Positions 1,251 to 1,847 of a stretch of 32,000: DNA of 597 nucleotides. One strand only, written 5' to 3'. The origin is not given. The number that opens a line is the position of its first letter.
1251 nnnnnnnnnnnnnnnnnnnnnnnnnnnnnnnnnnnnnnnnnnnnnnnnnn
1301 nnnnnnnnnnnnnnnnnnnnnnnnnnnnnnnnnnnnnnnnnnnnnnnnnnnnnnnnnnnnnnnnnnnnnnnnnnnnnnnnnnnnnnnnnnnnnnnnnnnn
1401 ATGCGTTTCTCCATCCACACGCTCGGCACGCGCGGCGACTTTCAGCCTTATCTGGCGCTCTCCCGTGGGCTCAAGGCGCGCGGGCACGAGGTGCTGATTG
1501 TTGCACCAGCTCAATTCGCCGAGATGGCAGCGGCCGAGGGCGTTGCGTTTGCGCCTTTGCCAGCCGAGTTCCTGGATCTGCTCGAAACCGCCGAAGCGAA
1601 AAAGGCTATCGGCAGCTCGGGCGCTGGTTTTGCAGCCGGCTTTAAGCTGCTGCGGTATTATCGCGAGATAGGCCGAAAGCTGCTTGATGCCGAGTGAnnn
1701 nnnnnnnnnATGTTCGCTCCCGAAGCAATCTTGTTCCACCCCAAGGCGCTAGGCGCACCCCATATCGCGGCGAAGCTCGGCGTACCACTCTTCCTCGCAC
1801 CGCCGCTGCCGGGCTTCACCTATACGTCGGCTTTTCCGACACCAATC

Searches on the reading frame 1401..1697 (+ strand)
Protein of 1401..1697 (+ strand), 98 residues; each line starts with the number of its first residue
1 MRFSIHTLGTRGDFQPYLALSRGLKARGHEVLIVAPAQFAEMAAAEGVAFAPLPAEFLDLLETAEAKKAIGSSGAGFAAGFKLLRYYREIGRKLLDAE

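Call 9: search_protein_families(library=pfam, proteins=[window:1401-1697:+], max_evalue=0.01)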
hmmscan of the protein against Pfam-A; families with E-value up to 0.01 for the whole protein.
window:1401-1697:+ (98 aa): 3 families
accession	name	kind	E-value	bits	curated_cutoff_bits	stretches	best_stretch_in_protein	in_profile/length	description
PF03033.26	Glyco_transf_28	-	2.2e-11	44.4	26.2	1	5-67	3-57/139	Glycosyltransferase family 28 N-terminal domain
PF21036.3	EryCIII-like_N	-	0.0047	17.1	27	1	24-65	3-46/216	Erythromycin biosynthesis protein CIII-like, N-terminal domain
PF13439.12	Glyco_transf_4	-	0.0081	16.6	28.5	1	19-46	10-37/170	Glycosyltransferase Family 4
